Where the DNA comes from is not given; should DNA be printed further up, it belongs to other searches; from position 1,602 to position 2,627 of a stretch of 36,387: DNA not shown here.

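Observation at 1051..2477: Panacea (DUF4065)-like antitoxin coupled to an unassigned 241-aa partner: candidate new PanA-type toxin-antitoxin or defence pair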

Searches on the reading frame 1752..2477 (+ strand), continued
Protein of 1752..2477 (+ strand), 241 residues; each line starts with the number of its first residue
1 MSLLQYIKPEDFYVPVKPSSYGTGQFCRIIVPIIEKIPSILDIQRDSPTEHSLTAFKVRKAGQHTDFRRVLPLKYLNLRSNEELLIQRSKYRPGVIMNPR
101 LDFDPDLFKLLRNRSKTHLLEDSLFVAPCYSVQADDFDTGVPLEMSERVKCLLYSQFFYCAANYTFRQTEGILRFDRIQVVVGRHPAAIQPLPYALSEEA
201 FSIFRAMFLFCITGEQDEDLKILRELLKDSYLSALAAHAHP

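Call 64: find_related_loci(query=A1, collection=genome_contigs, flank=4000)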
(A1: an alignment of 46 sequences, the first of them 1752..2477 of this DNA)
Query A1 (241 aa) in genome_contigs; peptide patterns used: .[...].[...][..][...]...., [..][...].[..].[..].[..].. (x = any residue, [..] = any of these).
142 stretches matched a pattern; 20 encode a relative of the query (tblastn E <= 1e-3); 20 distinct loci.
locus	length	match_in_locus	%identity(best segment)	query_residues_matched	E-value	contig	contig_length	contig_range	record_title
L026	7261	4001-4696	48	1-231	1e-70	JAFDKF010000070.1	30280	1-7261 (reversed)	MAG: Deltaproteobacteria bacterium isolate Meg22_46_Bin_1 Meg22_46_Bin_1_scaffold_8697, whole genome shotgun sequence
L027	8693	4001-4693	48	1-230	5e-70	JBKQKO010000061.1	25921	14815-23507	MAG: Desulfobaccales bacterium isolate CRr1A1B1C__bin_77 CRr1A1B1C_000000185060, whole genome shotgun sequence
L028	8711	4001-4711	47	1-235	1e-69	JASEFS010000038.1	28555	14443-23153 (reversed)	MAG: Deltaproteobacteria bacterium isolate Yes49-14 NODE_560_length_28555_cov_7.907018, whole genome shotgun sequence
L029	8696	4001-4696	46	1-231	2e-69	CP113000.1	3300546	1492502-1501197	MAG: Thermodesulfobacteriota bacterium isolate ORM2a chromosome, complete genome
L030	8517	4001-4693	47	1-230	2e-68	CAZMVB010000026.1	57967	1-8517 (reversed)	MAG TPA_asm: uncultured Desulfarculales bacterium isolate binchicken_co178_57 genome assembly, contig: NODE_967_length_5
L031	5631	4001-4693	45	1-230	5e-65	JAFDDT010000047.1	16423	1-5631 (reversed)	MAG: Deltaproteobacteria bacterium isolate Meg19_1012_Bin_230 Meg19_1012_Bin_230_scaffold_9451, whole genome shotgun seq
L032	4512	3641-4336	44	1-231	5e-64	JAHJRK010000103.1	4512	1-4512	MAG: Proteobacteria bacterium isolate OS_PC_MetaG.mb.148 OS_PC_MetaG.mb.148_k141_97606, whole genome shotgun sequence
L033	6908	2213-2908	43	1-231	3e-62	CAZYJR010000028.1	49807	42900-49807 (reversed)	MAG TPA_asm: uncultured Desulfobacterales bacterium isolate SRP141376_co2_358 genome assembly, contig: NODE_1670_length_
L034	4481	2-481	46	69-230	3e-45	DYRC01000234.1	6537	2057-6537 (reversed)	MAG TPA_asm: Desulfonema limicola isolate SulCav_GS10_10_45_377 SulCav_GS10_10_23155_length_6537_cov_214_422709, whole g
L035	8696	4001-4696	36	1-230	4e-43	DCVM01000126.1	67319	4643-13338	MAG TPA_asm: Syntrophaceae bacterium UBA2188 UBA2188_contig_2934, whole genome shotgun sequence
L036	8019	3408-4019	38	23-230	1e-41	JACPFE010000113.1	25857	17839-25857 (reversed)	MAG: Deltaproteobacteria bacterium isolate NC_groundwater_353_Ag_B-0.1um_57_11 GD18-4_B1_scaffold_218916, whole genome s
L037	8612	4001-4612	39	23-230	1e-39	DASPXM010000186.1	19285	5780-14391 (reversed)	MAG TPA_asm: Verrucomicrobiia bacterium isolate SMAG_U11567 k141_830320, whole genome shotgun sequence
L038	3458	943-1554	38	23-230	1e-37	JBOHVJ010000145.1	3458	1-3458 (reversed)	MAG: Candidatus Binatia bacterium isolate M3-S_metawrap_bin.153 k127_4185012, whole genome shotgun sequence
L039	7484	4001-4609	36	24-230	1e-35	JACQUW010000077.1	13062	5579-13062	MAG: Deltaproteobacteria bacterium isolate NC_groundwater_1447_Ag_S-0.65um_55_23 S_p65_S5_coassembly_k141_956524, whole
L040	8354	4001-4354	49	1-115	1e-33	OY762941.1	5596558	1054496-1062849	MAG: uncultured Syntrophobacter sp. isolate 8beb1b32-fcc7-4ae2-b8e9-2f20d438afad genome assembly, chromosome: 1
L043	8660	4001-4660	36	21-230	1e-29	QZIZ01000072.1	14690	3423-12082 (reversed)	MAG: Deltaproteobacteria bacterium isolate SURF_52 Ga0104751_1005860, whole genome shotgun sequence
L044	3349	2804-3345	46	1-184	1e-33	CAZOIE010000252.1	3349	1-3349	MAG TPA_asm: uncultured Planctomycetia bacterium isolate SRP077602_co2_344 genome assembly, contig: NODE_42989_length_33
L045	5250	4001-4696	36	1-230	6e-44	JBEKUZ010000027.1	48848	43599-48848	MAG: Thermodesulfobacteriota bacterium isolate SPRUCE 593 SPRUCE_593_27, whole genome shotgun sequence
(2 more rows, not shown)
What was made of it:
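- Tried and rejected: A1 was used instead (call 64), so the scan is biased towards close relatives.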

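Call 82: search_protein_families(library=pfam, proteins=[L028:1292-3268:+, L029:757-2706:-, L031:379-3123:+, L037:1-3000:+, L039:609-3176:+, L043:2-1969:+, L043:2066-3178:+, L044:2-1948:+, L045:2515-3204:+, L035:1544-2761:+], max_evalue=0.00001)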
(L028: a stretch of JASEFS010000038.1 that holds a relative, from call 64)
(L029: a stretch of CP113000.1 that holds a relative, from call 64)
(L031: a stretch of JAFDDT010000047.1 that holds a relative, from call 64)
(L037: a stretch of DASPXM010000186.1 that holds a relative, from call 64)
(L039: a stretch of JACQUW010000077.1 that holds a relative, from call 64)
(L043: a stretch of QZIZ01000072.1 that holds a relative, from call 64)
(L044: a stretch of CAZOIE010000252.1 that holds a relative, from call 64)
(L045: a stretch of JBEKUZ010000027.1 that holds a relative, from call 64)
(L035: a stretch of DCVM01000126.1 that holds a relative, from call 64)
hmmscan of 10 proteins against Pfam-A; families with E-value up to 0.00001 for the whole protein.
L028:1292-3268:+ (658 aa): 1 family
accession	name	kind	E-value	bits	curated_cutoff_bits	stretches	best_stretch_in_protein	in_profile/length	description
PF01555.25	N6_N4_Mtase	-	1.6e-36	126.8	26.7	1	90-377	1-218/221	DNA methylase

L029:757-2706:- (649 aa): 17 families
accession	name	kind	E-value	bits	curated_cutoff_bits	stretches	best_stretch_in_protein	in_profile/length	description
PF07719.23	TPR_2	-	8.1e-37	122.7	27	0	496-527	2-33/34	Tetratricopeptide repeat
PF13414.12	TPR_11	-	4.8e-32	109.8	26.8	2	505-539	4-38/42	TPR repeat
PF00515.34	TPR_1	-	3.8e-30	102.9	27.8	0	496-528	2-34/34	Tetratricopeptide repeat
PF13431.12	TPR_17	-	5.6e-26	89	24.4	0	586-615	2-31/34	Tetratricopeptide repeat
PF13432.12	TPR_16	-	1.7e-20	73.5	32.7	2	505-560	7-62/65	Tetratricopeptide repeat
PF14559.12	TPR_19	-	3.5e-18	66.1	25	1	542-600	4-62/68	Tetratricopeptide repeat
PF13428.12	TPR_14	-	1.6e-17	62.7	23.5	0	498-537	4-43/44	Tetratricopeptide repeat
PF13181.12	TPR_8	-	2.9e-17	61.7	25.7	0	496-527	2-33/34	Tetratricopeptide repeat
PF13424.12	TPR_12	-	1.2e-15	57.8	30.1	0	559-593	41-75/77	Tetratricopeptide repeat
PF13374.12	TPR_10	-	7.9e-10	38.9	27.5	0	568-592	7-31/42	Tetratricopeptide repeat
PF07721.20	TPR_4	-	1.5e-09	38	27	0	563-586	1-24/26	Tetratricopeptide repeat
PF24575.1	TPR_Slam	-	2.6e-09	37.9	35.2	0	537-585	55-103/104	Surface lipoprotein assembly modifier, N-terminal TPR repeats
PF13231.12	PMT_2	-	3.5e-07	31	26.1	1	79-199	11-128/160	Dolichyl-phosphate-mannose-protein mannosyltransferase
PF23914.1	TPR_CcmH_CycH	-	3.8e-07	30.5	42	0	533-626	54-150/158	Cytochrome c-type biogenesis protein H TPR domain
PF13176.12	TPR_7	-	4.8e-07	29.8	27.9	0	531-557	1-29/36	Tetratricopeptide repeat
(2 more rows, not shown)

L031:379-3123:+ (914 aa): 1 family
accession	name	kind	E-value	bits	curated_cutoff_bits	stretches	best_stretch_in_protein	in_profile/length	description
PF04851.21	ResIII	-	4.5e-17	62.9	22.5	1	163-363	14-163/164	Type III restriction enzyme, res subunit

L037:1-3000:+ (999 aa): 0 families

L039:609-3176:+ (855 aa): 2 families
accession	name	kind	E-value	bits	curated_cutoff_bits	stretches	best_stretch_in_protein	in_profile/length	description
PF04851.21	ResIII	-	6.2e-17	62.4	22.5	1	72-310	3-163/164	Type III restriction enzyme, res subunit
PF19778.5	RE_endonuc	-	6.4e-06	26.4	23.4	0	729-809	2-81/108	Endonuclease domain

L043:2-1969:+ (655 aa): 0 families

L043:2066-3178:+ (370 aa): 4 families
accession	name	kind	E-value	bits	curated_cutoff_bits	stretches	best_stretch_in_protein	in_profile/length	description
PF02481.21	DNA_processg_A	-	1.3e-75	253.6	29.6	1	73-278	3-211/212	DNA recombination-mediator protein A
PF17782.7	DprA_WH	-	4e-13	49.6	22.9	1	313-364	10-61/61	DprA winged helix domain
PF18306.6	LDcluster4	-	5.2e-07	29.8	26.3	1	115-255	4-124/151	SLOG cluster4 family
PF14520.12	HHH_5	-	9.9e-06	26.4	27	0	10-56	4-51/57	Helix-hairpin-helix domain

L044:2-1948:+ (648 aa): 1 family
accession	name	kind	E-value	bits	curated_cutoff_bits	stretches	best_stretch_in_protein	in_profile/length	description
PF04465.17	DUF499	-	1e-10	40.6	23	1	27-221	224-425/1024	Protein of unknown function (DUF499)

L045:2515-3204:+ (229 aa): 1 family
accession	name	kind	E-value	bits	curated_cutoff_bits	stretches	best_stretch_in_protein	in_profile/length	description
PF18755.6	RAMA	-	1.6e-11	44.5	35.2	1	163-229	36-99/107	Restriction Enzyme Adenine Methylase Associated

L035:1544-2761:+ (405 aa): 2 families
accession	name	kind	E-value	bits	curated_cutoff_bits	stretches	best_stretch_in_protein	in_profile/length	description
PF06250.17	YhcG_C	-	4.5e-57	192.7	32.5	1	232-387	2-156/157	YhcG PDDEXK nuclease domain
PF17761.7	DUF1016_N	-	1.9e-36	125.6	32.8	1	20-207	2-137/137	DUF1016 N-terminal domain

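Call 83: search_protein_families(library=pfam, proteins=[L026:5488-7053:+, L027:4931-6553:-, L030:1796-2977:-, L030:6359-8515:+, L036:1401-2342:+, L036:4677-6323:-, L038:1657-3321:+, L033:2931-4058:-, L032:1646-2467:+, L003:6721-8721:-], max_evalue=0.00001)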
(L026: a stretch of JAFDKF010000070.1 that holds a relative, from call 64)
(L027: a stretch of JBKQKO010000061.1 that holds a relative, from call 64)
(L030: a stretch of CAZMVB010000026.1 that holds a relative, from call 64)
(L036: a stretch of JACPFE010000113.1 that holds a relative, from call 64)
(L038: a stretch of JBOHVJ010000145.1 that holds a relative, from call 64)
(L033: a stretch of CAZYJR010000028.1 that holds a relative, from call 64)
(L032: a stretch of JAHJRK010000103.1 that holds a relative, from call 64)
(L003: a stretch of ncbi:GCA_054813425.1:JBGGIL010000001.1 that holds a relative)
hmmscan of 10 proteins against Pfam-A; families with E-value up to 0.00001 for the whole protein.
L026:5488-7053:+ (521 aa): 2 families
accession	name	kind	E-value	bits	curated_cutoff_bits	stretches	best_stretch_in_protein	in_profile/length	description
PF13676.11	TIR_2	-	3.6e-21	76.3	28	1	234-326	1-92/122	TIR domain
PF01582.25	TIR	-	7.9e-09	36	21.3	1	232-332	2-103/179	TIR domain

L027:4931-6553:- (540 aa): 4 families
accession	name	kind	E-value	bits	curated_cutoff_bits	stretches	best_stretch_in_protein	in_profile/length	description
PF09334.17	tRNA-synt_1g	-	4.6e-98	329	20.1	2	172-385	175-390/391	tRNA synthetases class I (M)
PF00133.28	tRNA-synt_1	-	2.4e-24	86.3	22.7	2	22-240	20-245/414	tRNA synthetases class I (I, L, M and V)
PF01406.26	tRNA-synt_1e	-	3.1e-15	56.8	27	1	23-148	8-130/301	tRNA synthetases class I (C) catalytic domain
PF19303.5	Anticodon_3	-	1.6e-06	28.5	23.5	1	397-537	1-137/152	Anticodon binding domain of methionyl tRNA ligase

L030:1796-2977:- (393 aa): 1 family
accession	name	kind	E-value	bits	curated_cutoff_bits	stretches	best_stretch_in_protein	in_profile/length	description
PF04055.27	Radical_SAM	-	7.1e-15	56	29.5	1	122-235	47-156/166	Radical SAM superfamily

L030:6359-8515:+ (719 aa): 12 families
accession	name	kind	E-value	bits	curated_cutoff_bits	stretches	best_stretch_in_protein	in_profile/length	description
PF00724.26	Oxidored_FMN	-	3.5e-68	230.8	27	1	80-405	2-338/342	NADH:flavin oxidoreductase / NADH oxidase family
PF07992.20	Pyr_redox_2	-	6.1e-34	118.2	26.1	1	454-709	2-248/291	Pyridine nucleotide-disulphide oxidoreductase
PF13738.12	Pyr_redox_3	-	2.3e-13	50.5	30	0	451-503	163-218/305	Pyridine nucleotide-disulphide oxidoreductase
PF00070.33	Pyr_redox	-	7.2e-13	49.3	22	0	455-488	2-35/82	Pyridine nucleotide-disulphide oxidoreductase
PF01266.30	DAO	-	6.6e-12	46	27.9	1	455-490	2-38/353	FAD dependent oxidoreductase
PF12831.13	FAD_oxidored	-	3.4e-11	43.5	27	1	454-491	1-38/416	FAD dependent oxidoreductase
PF00890.30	FAD_binding_2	-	2e-10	40.9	20.4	1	455-493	2-40/414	FAD binding domain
PF01134.28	GIDA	-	2.2e-10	40.6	22.1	1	455-484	2-31/391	Glucose inhibited division protein A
PF13450.12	NAD_binding_8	-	4.9e-10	40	21.9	1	457-492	1-36/68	NAD(P)-binding Rossmann-like domain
PF03486.20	HI0933_like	-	7.3e-08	32.6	50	1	454-491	2-39/244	HI0933-like protein Rossmann domain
PF01494.25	FAD_binding_3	-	1.5e-06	28.2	22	0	454-486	3-35/349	FAD binding domain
PF13241.12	NAD_binding_7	-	2.1e-06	28.7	22.1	0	451-545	6-70/104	Putative NAD(P)-binding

L036:1401-2342:+ (313 aa): 0 families

L036:4677-6323:- (548 aa): 3 families
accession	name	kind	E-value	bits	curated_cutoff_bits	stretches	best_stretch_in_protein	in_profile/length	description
PF07685.20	GATase_3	-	6.3e-48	163.4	27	1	275-474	1-194/196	CobB/CobQ-like glutamine amidotransferase domain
PF01656.29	CbiA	-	5.3e-22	78.5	25.4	1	26-251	1-115/125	CobQ/CobB/MinD/ParA nucleotide binding domain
PF13500.12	AAA_26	-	9.4e-22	78.3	27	1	24-252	1-195/198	AAA domain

L038:1657-3321:+ (554 aa): 2 families
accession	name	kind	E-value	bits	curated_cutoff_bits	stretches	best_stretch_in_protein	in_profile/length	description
PF00501.34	AMP-binding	-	8.3e-70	235.9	29.9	1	36-402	6-384/384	AMP-binding enzyme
PF13193.12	AMP-binding_C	-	6.2e-13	49.9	24.5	1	453-529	1-76/76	AMP-binding enzyme C-terminal domain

L033:2931-4058:- (375 aa): 2 families
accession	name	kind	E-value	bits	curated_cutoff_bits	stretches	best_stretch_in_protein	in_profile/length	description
PF00271.37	Helicase_C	-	5.1e-10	40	23.5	1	240-337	12-108/110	Helicase conserved C-terminal domain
PF04851.21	ResIII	-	8e-10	39.3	22.5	1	77-163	66-162/164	Type III restriction enzyme, res subunit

L032:1646-2467:+ (273 aa): 8 families
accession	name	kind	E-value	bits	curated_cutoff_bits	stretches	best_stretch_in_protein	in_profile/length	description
PF00881.29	Nitroreductase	-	4.9e-25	89.1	23.5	1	88-254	1-167/167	Nitroreductase family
PF12837.12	Fer4_6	-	4.3e-10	39.5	25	0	43-60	7-24/24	4Fe-4S binding domain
PF00037.32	Fer4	-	1e-09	38.2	21.1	0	44-60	7-23/24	4Fe-4S binding domain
PF14512.11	TM1586_NiRdase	-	3.5e-09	37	27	0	107-144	160-195/215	Putative TM nitroreductase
PF12838.12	Fer4_7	-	1.2e-07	32.5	27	1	10-59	1-52/52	4Fe-4S dicluster domain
PF13187.11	Fer4_9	-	3.3e-07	30.7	27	1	10-59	4-51/52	4Fe-4S dicluster domain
PF13237.11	Fer4_10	-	3.7e-07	30.4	25.5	1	5-56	3-53/53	4Fe-4S dicluster domain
PF13484.11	Fer4_16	-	5.6e-06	27.5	30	0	45-75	2-32/66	4Fe-4S double cluster binding domain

L003:6721-8721:- (666 aa): 1 family
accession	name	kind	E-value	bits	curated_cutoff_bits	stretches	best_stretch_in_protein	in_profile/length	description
PF00078.32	RVT_1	-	8e-08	32.7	29.6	1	253-337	106-176/205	Reverse transcriptase (RNA-dependent DNA polymerase)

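Call 87: find_homologous_proteins(query=A5, max_evalue=0.00001)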
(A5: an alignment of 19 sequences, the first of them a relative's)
Query A5 (19 sequences) (237 aa, profile of the alignment): 48 proteins with E <= 0.00001 among 7212 candidates.
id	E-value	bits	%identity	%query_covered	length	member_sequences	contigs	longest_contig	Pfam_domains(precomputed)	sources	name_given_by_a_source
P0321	1.2e-82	295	45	99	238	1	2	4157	-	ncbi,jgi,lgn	jgi:hypothetical protein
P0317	8.7e-81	289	100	100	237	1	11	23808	-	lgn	-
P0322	1.1e-80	288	45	96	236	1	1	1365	-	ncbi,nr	ncbi:MAG: hypothetical protein QME96_17870 [Myxococcota bacterium]|nr:hypothetical protein [Myxococc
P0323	1.0e-79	285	48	95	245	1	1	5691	-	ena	-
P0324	1.1e-78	282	46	98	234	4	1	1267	-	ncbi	-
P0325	1.0e-77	278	46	90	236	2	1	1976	-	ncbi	-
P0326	1.6e-77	278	39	86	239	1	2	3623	-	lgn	-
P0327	4.2e-77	276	41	99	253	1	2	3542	-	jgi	-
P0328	6.9e-77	276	39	92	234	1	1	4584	-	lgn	-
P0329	7.2e-77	276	39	97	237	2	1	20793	-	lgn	-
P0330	9.1e-77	275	43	96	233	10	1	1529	-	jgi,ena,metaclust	metaclust:\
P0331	1.5e-76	275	44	96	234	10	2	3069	-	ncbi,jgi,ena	-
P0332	1.9e-76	274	44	96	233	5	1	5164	-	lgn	-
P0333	2.5e-75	271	41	97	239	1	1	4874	-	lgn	-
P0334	6.1e-75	269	42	96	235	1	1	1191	-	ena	-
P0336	8.4e-75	269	42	96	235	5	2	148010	-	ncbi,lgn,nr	ncbi:MAG: hypothetical protein HY048_04350 [Acidobacteria bacterium]|nr:hypothetical protein [Acidob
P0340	1.2e-73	265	37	97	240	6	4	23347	-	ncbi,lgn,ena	ncbi:MAG: hypothetical protein ACLP66_10355 [Polyangia bacterium]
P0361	1.7e-41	160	22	60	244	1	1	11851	-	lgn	-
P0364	8.5e-23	99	26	68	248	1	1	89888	-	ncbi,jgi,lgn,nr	ncbi:MAG TPA: hypothetical protein VHX86_20105 [Tepidisphaeraceae bacterium]|jgi:hypothetical protei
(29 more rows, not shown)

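Call 88: find_encoding_contigs(protein=P0336, flank=4000, max_places=1)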
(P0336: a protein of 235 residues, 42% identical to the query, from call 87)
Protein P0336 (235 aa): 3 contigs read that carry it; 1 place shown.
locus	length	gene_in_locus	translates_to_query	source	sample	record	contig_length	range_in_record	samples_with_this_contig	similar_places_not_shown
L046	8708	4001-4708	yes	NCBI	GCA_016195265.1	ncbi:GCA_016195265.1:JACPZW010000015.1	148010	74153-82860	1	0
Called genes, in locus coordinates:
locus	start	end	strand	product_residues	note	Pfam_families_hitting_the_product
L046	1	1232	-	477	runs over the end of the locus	PF00206:Lyase_1, PF10415:FumaraseC_C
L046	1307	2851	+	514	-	PF05681:Fumerase, PF05683:Fumerase_C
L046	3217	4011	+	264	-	-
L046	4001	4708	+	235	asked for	-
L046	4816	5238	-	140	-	-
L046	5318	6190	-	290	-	-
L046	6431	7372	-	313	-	-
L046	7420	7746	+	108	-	PF01521:Fe-S_biosyn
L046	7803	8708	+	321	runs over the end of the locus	PF01475:FUR, PF09537:DUF2383 (faint), PF02915:Rubrerythrin (faint)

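Call 89: find_encoding_contigs(protein=P0340, flank=4000, max_places=1)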
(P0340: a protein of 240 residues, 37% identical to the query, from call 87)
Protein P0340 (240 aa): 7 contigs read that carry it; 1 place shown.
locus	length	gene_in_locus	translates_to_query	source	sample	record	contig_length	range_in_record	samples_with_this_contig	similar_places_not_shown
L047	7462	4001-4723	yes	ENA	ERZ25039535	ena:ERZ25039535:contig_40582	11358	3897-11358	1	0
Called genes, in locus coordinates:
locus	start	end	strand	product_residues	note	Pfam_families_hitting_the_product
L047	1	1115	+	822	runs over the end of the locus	PF09250:Prim-Pol, PF13148:DUF3987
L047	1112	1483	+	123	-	PF18563:TubC_N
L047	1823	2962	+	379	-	PF00589:Phage_integrase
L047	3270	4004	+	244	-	-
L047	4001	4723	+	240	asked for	-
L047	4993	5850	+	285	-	PF01479:S4 (faint), PF01728:FtsJ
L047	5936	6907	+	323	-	PF00106:adh_short, PF01073:3Beta_HSD, PF01370:Epimerase, PF02719:Polysacc_synt_2, PF04321:RmlD_sub_bind, PF07993:NAD_binding_4, PF13460:NAD_binding_10, PF16363:GDP_Man_Dehyd, +1 more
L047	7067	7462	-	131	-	?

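Call 90: find_encoding_contigs(protein=P0364, flank=4000, max_places=1)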
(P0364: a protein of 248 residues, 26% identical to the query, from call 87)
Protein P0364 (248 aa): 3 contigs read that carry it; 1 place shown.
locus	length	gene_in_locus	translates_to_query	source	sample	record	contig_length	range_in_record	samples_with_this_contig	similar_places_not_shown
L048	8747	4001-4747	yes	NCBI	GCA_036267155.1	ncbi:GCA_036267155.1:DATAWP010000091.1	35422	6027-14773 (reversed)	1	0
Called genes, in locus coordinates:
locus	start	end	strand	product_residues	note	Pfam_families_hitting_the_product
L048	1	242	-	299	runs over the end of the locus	PF02498:Bro-N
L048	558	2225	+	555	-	PF00498:FHA, PF07228:SpoIIE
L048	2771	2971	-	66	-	-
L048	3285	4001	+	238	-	PF13274:SocA_Panacea (weak)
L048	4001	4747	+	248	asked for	-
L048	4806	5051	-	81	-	PF01609:DDE_Tnp_1 (weak)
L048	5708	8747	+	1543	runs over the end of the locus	PF00310:GATase_2, PF04898:Glu_syn_central, PF01645:Glu_synthase, PF01493:GXGXG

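Call 91: find_encoding_contigs(protein=P0361, flank=4000, max_places=1)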
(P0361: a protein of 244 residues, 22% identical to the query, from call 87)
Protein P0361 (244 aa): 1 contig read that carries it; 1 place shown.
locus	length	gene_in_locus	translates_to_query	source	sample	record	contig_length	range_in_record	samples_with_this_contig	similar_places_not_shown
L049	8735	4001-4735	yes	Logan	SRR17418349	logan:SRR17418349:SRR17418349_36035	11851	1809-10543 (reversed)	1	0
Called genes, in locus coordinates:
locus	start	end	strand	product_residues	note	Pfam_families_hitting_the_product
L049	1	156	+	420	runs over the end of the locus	PF13356:Arm-DNA-bind_3, PF14659:Phage_int_SAM_3 (weak), PF22022:Phage_int_M (faint), PF00589:Phage_integrase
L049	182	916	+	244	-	-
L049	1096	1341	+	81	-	PF12728:HTH_17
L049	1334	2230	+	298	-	PF13362:Toprim_3, PF13662:Toprim_4 (weak)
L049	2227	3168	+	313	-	PF13481:AAA_25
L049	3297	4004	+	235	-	PF13274:SocA_Panacea (weak)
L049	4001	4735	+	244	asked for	-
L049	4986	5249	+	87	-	-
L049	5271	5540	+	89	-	-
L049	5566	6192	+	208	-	-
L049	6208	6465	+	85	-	-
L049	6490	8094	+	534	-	PF03717:PBP_dimer, PF21922:PBP_dimer_2 (weak), PF00905:Transpeptidase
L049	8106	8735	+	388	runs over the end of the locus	PF01098:FTSW_RODA_SPOVE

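Call 93: search_dna_similar(query=window:1752-2474:+, collection=plasmids, mode=protein, max_evalue=0.001, max_rows=10)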
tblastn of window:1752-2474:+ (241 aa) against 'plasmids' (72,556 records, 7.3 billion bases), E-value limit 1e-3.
No match.
